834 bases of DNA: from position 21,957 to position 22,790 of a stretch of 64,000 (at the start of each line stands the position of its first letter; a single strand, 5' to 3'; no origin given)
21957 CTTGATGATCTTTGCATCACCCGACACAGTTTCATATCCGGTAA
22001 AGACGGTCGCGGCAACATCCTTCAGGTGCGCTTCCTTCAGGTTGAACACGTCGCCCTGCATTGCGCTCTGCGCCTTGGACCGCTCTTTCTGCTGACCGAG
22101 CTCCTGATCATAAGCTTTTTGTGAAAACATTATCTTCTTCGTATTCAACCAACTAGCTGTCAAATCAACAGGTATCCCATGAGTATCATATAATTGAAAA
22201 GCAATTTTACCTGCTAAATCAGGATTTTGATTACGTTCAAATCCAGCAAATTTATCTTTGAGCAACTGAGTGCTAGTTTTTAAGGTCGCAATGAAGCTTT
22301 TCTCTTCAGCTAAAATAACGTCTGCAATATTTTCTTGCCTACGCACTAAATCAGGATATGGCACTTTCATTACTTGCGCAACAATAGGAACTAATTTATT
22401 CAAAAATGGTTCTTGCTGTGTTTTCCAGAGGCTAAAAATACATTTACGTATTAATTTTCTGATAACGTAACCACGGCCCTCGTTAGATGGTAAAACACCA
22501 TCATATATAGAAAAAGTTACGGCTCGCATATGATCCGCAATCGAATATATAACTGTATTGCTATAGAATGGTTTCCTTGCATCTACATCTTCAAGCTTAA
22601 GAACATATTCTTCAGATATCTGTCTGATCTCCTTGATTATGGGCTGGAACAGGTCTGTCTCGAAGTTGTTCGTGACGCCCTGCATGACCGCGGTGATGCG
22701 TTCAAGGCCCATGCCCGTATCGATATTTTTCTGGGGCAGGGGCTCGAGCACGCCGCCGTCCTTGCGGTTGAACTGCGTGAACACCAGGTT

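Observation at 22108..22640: In-frame AT-rich mosaic segment inside alaS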

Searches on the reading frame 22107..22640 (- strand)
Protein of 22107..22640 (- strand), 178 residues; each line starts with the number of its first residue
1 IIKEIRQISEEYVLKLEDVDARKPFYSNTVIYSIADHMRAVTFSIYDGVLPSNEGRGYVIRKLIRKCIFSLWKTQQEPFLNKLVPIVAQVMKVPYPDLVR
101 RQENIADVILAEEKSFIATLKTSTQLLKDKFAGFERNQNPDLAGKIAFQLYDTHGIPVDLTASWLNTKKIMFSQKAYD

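Call 11: find_homologous_proteins(query=window:22107-22640:-, max_evalue=1e-10)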
Query window:22107-22640:- (178 aa): 6 proteins with E <= 1e-10 among 66 candidates.
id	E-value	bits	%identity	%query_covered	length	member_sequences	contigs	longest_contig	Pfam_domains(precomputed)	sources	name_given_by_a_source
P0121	6.8e-19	87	46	68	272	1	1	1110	PF01411.25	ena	-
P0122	7.5e-18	83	36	90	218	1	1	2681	PF01411.25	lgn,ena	-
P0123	1.7e-14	72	45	49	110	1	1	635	PF01411.25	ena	-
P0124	5.2e-14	71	27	72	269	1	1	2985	PF01411.25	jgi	jgi:Alanyl-tRNA synthetase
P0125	8.7e-12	63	45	44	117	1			PF01411.25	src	-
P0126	1.1e-11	63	36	64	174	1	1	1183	PF01411.25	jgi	jgi:alanyl-tRNA synthetase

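Call 13: find_related_loci(query=window:22107-22640:-, collection=genome_contigs, flank=4000)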
Query window:22107-22640:- (178 aa) in genome_contigs; peptide patterns used: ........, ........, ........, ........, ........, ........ (x = any residue, [..] = any of these).
149 stretches matched a pattern; 1 encode a relative of the query (tblastn E <= 1e-3); 1 distinct loci.
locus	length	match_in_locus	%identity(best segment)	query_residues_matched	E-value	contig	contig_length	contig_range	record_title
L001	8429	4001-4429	27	23-170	3e-13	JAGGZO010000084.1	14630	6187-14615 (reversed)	MAG: Candidatus Aenigmatarchaeota archaeon isolate AUK206 PB_MBMC_160_c_000000000008, whole genome shotgun sequence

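Call 18: search_protein_representatives(protein=window:22107-22640:-)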
Query: 178 residues. Proteins with E-value up to 0.001 (for the whole library): 6511; up to 1e-10: 2838; up to 1e-30: 5. The best 150 are listed.
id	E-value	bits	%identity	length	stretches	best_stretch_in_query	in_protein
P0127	4.4e-43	163.5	60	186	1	29-162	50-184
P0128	2.5e-40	154.6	47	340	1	10-175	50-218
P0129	6.1e-38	146.8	53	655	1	28-168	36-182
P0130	8.5e-34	133.3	46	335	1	29-170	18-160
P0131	9.6e-31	123.4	49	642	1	31-177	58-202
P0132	1.1e-30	123.2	48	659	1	31-177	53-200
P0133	1.2e-29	119.8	60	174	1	28-129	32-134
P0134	1.8e-29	119.2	44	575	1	18-162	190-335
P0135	9.2e-29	117.0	46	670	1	32-162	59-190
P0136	1.0e-28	116.8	40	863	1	26-168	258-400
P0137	3.1e-28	115.2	43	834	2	32-163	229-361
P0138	3.3e-28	115.1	46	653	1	28-177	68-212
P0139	3.8e-28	115.0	42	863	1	30-177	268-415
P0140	4.0e-28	114.9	43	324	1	28-177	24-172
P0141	8.3e-28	113.8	42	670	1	30-177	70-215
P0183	6.2e-25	104.5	62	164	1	26-109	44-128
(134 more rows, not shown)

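Call 27: list_cluster_members(proteins=[P0127, P0128, P0129, P0130, P0131, P0132, P0133, P0135, P0138, P0183])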
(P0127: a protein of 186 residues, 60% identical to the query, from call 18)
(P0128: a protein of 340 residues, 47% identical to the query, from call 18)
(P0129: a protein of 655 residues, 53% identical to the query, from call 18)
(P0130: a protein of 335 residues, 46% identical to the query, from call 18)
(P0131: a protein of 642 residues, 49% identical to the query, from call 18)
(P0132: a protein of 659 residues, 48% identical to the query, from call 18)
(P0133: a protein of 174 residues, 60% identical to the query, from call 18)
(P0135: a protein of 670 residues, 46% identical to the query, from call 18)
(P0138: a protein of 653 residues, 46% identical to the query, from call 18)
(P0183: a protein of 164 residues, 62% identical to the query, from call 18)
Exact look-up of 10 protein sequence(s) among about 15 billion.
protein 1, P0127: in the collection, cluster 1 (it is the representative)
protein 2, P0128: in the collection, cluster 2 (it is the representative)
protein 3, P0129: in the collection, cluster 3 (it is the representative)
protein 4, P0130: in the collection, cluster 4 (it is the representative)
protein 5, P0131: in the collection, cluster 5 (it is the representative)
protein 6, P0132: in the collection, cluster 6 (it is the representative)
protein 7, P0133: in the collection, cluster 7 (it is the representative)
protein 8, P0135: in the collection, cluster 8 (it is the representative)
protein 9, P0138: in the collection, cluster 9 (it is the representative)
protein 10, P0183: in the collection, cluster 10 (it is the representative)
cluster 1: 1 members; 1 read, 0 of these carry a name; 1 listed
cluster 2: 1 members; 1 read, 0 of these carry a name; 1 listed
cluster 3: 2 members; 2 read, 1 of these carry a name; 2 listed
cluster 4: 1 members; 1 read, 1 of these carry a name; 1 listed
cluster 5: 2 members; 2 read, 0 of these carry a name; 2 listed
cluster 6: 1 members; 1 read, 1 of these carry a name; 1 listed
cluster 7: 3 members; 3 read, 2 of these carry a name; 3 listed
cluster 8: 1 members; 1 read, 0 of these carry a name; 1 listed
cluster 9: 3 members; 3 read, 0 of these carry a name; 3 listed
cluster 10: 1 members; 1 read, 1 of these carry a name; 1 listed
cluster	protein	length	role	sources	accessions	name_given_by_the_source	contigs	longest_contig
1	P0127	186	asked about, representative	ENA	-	-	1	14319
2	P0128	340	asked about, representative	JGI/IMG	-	-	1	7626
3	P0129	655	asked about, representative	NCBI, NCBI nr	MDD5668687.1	MAG: alanine--tRNA ligase, partial [Candidatus Omnitrophica bacterium] | alanine--tRNA ligase [Candidatus Omnitrophota bacterium]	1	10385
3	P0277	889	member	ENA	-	-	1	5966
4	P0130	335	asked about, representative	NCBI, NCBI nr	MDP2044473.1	MAG: alanine--tRNA ligase-related protein, partial [Candidatus Omnitrophota bacterium] | alanine--tRNA ligase-related protein [Candidatus Omnitrophota bacterium]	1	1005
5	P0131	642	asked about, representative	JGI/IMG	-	-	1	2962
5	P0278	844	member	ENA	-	-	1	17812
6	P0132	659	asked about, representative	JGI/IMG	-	alanyl-tRNA synthetase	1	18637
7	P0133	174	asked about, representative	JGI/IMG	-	alanyl-tRNA synthetase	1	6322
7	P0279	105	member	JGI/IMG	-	alanyl-tRNA synthetase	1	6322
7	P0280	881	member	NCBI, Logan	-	-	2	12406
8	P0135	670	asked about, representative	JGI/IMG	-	-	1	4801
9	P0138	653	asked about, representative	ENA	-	-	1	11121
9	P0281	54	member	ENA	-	-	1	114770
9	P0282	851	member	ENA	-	-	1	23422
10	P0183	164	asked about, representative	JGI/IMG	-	alanyl-tRNA synthetase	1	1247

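Call 29: find_related_loci(query=window:22107-22640:-, collection=metagenome_contigs, flank=5000)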
Query window:22107-22640:- (178 aa) in metagenome_contigs; peptide patterns used: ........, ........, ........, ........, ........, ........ (x = any residue, [..] = any of these).
172 stretches matched a pattern; 1 encode a relative of the query (tblastn E <= 1e-3); 1 distinct loci.
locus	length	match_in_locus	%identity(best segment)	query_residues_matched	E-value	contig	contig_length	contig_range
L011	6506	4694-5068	33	30-159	1e-15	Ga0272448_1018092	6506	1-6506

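Call 62: search_dna_similar(query=window:22107-22640:-, collection=phages, mode=protein, max_rows=8)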
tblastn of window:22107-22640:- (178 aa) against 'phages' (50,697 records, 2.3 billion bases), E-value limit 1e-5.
Records with a match: 27; places in all: 27; records where one place covers at least 80% of the query: 16.
Best place of each record, by identity: <60% 27.
By first word of the organism name: Bacteriophage 14; Listeria 5; Salmonella 2; Enterococcus 2; Acinetobacter 2; Staphylococcus 1; Escherichia 1.
By host as written in the record: - 17; Listeria monocytogenes 5; Homo sapiens 1; Salmonella enterica subsp. enterica serovar Kentucky 1; Staphylococcus aureus 1; Enterococcus faecalis 1; Escherichia coli O157:H7 ATCC 43895 1.
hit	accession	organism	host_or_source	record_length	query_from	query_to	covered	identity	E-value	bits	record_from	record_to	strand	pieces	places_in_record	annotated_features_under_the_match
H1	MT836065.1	Bacteriophage sp.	human fecal samples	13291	34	178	81%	41.8%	7e-29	117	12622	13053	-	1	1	record has no annotation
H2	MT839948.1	Bacteriophage sp.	human fecal samples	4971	27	178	85%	39.6%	5e-27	111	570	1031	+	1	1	record has no annotation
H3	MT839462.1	Bacteriophage sp.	human fecal samples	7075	2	177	99%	33.9%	1e-24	105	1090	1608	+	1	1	record has no annotation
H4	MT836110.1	Bacteriophage sp.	human fecal samples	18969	2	177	99%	33.7%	2e-19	90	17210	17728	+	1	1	record has no annotation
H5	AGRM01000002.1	Salmonella enterica subsp. houtenae str. ATCC BAA-1581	Homo sapiens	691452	27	178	85%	38.6%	3e-25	107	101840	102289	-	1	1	alanyl-tRNA synthetase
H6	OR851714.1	Salmonella phage S.Kent 1-2-1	Salmonella enterica subsp. enterica ...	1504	27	178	85%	37.9%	5e-25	105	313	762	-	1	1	record has no annotation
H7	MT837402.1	Bacteriophage sp.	human fecal samples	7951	34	178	81%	39.7%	7e-25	105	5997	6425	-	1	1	record has no annotation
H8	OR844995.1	Staphylococcus phage SA 1306 Kay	Staphylococcus aureus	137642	34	161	72%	44.2%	4e-22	98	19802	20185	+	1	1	record has no annotation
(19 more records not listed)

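Call 63: find_related_loci(query=window:22107-22640:-, collection=viral_contigs, flank=3000)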
Query window:22107-22640:- (178 aa) in viral_contigs; peptide patterns used: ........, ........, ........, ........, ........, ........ (x = any residue, [..] = any of these).
8 stretches matched a pattern, but none encodes a relative of the query by tblastn (E <= 1e-3).
